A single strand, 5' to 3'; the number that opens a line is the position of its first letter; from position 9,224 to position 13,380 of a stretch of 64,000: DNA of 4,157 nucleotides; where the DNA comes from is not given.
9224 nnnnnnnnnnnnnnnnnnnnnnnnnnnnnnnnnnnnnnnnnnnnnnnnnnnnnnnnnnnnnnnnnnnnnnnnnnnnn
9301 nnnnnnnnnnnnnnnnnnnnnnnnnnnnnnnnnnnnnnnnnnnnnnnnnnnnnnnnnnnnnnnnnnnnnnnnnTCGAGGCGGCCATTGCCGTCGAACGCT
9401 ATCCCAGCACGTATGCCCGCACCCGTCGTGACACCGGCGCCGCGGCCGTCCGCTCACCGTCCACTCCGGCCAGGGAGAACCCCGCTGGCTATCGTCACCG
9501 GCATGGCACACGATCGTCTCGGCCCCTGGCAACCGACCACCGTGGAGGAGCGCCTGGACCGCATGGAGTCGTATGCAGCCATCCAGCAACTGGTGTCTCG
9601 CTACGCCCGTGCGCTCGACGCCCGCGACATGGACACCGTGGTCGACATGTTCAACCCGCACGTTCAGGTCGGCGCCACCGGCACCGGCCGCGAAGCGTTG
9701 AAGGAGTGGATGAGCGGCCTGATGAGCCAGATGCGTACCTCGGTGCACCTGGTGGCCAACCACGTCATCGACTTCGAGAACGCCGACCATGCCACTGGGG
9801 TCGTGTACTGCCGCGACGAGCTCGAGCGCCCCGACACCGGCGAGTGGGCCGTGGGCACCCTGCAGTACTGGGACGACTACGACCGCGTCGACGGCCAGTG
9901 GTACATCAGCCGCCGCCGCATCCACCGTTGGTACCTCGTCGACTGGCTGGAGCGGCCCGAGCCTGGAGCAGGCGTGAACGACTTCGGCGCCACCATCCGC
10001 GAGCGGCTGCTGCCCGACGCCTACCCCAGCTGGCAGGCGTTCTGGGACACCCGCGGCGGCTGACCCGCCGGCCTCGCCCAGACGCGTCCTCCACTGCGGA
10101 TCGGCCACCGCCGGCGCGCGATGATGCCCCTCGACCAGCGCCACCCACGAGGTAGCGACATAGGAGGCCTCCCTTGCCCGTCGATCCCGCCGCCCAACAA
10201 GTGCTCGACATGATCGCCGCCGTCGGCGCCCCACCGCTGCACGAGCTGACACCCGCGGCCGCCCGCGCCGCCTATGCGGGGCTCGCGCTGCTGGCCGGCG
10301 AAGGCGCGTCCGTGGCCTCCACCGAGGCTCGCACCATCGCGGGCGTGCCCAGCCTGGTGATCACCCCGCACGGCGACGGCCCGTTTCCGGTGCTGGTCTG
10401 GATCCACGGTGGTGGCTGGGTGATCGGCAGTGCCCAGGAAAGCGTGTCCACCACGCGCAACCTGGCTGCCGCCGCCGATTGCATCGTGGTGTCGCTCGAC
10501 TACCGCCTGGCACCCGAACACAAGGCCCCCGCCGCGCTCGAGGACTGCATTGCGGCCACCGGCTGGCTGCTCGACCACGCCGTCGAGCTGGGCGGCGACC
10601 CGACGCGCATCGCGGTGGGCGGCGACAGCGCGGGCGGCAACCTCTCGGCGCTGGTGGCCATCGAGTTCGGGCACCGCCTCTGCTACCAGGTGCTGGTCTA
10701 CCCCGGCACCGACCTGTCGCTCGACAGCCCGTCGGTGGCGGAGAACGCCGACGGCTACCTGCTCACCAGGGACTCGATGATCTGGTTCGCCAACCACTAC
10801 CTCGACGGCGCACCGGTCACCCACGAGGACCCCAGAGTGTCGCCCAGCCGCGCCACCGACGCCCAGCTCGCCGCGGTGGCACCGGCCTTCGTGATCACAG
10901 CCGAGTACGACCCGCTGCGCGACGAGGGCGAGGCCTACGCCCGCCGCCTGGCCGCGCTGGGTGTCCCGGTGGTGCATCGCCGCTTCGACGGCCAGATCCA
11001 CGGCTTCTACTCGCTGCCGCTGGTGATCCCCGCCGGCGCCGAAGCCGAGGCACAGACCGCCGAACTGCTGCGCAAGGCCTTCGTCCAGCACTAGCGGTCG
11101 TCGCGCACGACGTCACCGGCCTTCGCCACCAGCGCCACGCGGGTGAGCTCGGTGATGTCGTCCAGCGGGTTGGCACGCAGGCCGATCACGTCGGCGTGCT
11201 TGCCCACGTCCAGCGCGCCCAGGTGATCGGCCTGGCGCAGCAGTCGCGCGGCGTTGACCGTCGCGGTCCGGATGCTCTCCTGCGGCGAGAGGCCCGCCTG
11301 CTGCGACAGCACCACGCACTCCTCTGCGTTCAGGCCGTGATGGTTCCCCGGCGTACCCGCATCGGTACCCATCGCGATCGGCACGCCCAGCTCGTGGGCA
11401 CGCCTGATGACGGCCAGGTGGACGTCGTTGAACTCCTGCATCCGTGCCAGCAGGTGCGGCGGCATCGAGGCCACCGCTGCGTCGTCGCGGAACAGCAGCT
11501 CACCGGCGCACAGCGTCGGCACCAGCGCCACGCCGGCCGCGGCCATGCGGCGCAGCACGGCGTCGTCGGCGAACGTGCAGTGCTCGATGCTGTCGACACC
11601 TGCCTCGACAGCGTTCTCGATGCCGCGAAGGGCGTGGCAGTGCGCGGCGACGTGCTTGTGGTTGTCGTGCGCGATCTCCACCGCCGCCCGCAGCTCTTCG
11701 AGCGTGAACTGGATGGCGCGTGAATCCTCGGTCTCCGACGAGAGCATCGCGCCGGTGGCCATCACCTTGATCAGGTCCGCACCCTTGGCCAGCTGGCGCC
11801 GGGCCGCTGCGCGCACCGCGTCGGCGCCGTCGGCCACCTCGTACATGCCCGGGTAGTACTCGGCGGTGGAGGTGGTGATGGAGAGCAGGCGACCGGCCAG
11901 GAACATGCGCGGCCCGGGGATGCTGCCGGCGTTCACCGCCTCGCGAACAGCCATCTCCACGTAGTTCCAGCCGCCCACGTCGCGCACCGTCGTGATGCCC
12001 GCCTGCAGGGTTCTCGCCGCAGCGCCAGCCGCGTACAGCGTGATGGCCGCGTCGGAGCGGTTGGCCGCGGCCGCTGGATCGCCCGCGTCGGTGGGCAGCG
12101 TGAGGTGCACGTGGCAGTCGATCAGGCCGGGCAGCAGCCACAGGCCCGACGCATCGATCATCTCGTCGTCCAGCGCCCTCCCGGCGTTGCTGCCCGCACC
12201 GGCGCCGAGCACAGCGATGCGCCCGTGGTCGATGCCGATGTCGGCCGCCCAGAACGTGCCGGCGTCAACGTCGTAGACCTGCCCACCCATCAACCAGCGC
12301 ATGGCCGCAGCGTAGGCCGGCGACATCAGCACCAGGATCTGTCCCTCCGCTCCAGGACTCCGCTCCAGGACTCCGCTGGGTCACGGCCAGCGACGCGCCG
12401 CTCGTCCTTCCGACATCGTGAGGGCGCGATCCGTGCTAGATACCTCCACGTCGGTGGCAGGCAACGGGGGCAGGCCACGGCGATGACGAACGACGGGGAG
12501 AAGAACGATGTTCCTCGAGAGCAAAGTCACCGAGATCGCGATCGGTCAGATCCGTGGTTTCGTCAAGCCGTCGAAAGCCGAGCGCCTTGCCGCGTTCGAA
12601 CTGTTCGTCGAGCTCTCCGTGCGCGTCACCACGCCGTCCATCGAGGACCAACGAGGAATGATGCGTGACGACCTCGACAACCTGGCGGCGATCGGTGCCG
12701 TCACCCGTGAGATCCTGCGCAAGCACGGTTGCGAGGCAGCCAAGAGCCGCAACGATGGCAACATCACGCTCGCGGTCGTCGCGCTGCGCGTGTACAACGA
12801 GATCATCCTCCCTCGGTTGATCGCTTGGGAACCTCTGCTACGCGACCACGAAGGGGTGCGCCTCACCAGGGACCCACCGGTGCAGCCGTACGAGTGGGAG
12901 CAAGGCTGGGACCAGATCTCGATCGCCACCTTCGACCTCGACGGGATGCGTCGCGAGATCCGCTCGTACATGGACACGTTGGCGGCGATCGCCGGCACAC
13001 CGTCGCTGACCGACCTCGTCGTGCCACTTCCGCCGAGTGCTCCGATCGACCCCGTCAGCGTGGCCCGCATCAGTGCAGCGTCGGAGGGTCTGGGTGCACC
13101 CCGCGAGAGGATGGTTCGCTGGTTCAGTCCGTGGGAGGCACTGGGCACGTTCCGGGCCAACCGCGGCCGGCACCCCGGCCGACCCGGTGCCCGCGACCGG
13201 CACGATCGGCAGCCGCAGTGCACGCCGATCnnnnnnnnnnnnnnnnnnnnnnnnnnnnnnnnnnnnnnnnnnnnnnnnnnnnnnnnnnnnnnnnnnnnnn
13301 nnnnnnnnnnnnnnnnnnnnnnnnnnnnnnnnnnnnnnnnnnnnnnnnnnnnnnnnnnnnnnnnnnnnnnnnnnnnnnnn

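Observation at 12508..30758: Seven-gene, 18-kb operon wiring STAND/TPR sensors and cyclase-kinase-FHA signalling to a muramidase-like protein and two membrane phospholipases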

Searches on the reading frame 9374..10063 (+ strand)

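Call 9: search_protein_families(library=pfam, proteins=[window:9374-10063:+], max_evalue=0.001)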
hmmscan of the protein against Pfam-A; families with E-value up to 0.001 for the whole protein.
window:9374-10063:+ (229 aa): 3 families
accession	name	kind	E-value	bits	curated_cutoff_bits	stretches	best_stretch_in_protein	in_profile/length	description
PF13577.12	SnoaL_4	-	2.1e-25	89.6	24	1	63-182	2-126/126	SnoaL-like domain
PF12680.13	SnoaL_2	-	0.00039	21.4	27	1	74-157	1-82/102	SnoaL-like domain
PF14534.12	DUF4440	-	0.00049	20.9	25.2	1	70-177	1-106/107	Domain of unknown function (DUF4440)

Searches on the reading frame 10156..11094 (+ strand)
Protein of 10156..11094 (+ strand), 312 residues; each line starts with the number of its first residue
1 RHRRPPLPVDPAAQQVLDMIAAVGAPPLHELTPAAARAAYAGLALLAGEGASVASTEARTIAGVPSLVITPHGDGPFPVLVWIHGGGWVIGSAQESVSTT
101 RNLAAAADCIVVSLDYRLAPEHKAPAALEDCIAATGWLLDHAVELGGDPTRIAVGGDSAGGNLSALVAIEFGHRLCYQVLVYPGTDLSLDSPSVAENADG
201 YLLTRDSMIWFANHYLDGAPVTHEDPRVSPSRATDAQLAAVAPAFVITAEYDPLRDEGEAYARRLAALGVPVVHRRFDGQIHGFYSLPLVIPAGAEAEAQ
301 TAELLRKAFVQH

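Call 9: search_protein_families(library=pfam, proteins=[window:10156-11094:+], max_evalue=0.001)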
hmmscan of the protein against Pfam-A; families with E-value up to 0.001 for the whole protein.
window:10156-11094:+ (312 aa): 4 families
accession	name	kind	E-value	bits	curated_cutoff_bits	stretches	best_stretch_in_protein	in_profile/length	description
PF07859.19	Abhydrolase_3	-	1.6e-69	234.4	25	1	80-285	1-209/210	alpha/beta hydrolase fold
PF20434.5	BD-FAE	-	6.6e-25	88.3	26.8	1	71-170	7-109/215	BD-FAE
PF00135.34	COesterase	-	5.8e-17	62.3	27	1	73-178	99-212/515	Carboxylesterase family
PF00326.27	Peptidase_S9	-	2.5e-05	24.3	22.6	1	126-285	43-190/213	Prolyl oligopeptidase family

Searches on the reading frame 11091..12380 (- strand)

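Call 9: search_protein_families(library=pfam, proteins=[window:11091-12380:-], max_evalue=0.001)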
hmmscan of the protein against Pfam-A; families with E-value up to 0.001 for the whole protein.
window:11091-12380:- (429 aa): 2 families
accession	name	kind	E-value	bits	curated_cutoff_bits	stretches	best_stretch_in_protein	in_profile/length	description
PF01979.26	Amidohydro_1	-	8.8e-47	160.4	25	1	82-425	2-345/345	Amidohydrolase family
PF07969.17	Amidohydro_3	-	7.9e-16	59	29.7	2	111-425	155-471/472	Amidohydrolase family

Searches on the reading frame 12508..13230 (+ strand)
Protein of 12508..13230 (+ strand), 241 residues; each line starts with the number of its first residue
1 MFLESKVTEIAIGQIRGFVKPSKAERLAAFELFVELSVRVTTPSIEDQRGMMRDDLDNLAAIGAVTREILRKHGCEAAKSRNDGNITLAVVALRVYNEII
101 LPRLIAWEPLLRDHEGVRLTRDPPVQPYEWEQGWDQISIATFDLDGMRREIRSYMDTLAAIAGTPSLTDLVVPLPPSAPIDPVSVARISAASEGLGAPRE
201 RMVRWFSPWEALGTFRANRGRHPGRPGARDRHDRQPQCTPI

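Call 7: search_protein_families(library=pfam, proteins=[window:12508-13200:+], max_evalue=10)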
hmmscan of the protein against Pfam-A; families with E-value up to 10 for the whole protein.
window:12508-13200:+ (231 aa): 0 families

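Call 68: search_protein_families(library=pfam, proteins=[window:12508-13230:+], max_evalue=1)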
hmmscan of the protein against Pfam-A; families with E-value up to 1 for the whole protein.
window:12508-13230:+ (241 aa): 0 families
